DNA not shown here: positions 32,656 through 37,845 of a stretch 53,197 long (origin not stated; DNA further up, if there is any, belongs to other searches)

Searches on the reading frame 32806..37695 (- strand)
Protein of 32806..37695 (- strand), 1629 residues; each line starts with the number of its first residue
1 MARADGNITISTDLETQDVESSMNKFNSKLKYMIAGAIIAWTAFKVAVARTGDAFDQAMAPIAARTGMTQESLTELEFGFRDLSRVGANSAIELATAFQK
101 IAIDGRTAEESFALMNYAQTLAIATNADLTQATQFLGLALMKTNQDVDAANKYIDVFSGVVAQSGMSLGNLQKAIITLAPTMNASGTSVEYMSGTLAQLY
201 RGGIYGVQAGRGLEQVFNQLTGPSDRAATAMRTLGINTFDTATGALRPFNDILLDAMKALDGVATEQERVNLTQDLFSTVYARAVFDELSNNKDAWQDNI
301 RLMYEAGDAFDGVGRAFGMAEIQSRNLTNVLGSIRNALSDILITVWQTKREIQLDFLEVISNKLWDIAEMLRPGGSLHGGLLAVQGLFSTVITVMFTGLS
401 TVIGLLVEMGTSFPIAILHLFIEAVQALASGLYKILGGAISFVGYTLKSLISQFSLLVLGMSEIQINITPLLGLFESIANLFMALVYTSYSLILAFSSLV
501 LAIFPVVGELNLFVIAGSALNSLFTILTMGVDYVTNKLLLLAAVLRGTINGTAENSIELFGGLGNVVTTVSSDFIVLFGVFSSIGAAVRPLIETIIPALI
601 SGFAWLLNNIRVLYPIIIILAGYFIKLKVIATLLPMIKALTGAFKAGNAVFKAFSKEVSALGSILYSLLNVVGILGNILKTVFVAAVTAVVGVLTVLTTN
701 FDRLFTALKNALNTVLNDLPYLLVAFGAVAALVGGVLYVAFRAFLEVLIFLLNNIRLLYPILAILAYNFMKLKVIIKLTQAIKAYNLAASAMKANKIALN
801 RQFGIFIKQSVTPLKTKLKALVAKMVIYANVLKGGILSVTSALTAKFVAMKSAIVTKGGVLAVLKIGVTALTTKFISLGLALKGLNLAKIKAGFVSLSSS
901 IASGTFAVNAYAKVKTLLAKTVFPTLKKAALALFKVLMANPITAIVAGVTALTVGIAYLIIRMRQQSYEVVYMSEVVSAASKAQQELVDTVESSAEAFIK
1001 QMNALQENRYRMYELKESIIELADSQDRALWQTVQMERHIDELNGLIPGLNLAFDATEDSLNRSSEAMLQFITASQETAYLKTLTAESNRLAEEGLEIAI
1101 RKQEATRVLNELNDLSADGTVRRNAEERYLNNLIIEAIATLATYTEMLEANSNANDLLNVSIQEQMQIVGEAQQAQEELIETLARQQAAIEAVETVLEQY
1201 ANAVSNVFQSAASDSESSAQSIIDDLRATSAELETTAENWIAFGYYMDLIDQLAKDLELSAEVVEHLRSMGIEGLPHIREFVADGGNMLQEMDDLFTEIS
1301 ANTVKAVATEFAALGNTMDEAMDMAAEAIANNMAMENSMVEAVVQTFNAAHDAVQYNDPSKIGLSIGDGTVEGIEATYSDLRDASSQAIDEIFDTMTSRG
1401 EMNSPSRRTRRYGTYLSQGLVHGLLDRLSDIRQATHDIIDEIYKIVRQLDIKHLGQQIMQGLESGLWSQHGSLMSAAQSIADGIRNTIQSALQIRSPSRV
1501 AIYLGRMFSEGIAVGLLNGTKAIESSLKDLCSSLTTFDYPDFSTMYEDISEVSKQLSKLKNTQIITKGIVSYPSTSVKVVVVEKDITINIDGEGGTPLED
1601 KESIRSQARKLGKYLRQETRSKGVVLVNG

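Call 31: search_protein_families(library=phrogs, proteins=[window:32806-37695:-], max_evalue=0.001)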
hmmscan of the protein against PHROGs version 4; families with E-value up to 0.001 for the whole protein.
window:32806-37695:- (1629 aa): 18 families
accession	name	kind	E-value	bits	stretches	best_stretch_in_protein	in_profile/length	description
phrog_1686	-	tail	3.3e-63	215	2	679-1424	340-950/1224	tail length tape measure protein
phrog_5493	-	tail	1.1e-43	150.7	3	1429-1547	922-1039/1102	tail length tape measure protein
phrog_1272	-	tail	4.5e-36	125.1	2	18-718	226-855/1606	tail length tape measure protein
phrog_1204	-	tail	2.5e-31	109.5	2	1453-1569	1293-1394/1483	tail protein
phrog_9696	-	tail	5.2e-28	98.4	1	17-350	47-378/1415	tail length tape measure protein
phrog_4704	-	tail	1.7e-26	94.1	1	44-360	211-518/625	tail length tape measure protein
phrog_1533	-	tail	9.6e-26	90.7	1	17-371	220-570/1688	tail length tape measure protein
phrog_167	-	tail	4.6e-25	88.6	1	17-711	245-721/1555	tail length tape measure protein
phrog_5218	-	unknown function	1.5e-24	87.2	2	16-427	196-610/1599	-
phrog_991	-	tail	1.8e-24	86.5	1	16-596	255-782/1966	tail length tape measure protein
phrog_28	-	tail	1.2e-22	81.4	1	32-410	261-628/1228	tail length tape measure protein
phrog_25849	-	unknown function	1.1e-21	78.1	1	1163-1542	81-482/544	-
phrog_58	-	tail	1.6e-16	60.9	1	15-724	297-896/1544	tail length tape measure protein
phrog_305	-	tail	6.9e-14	52.4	1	1453-1532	670-750/1001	tail length tape measure protein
phrog_16692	-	unknown function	7.7e-11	42.1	1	32-271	162-400/1107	-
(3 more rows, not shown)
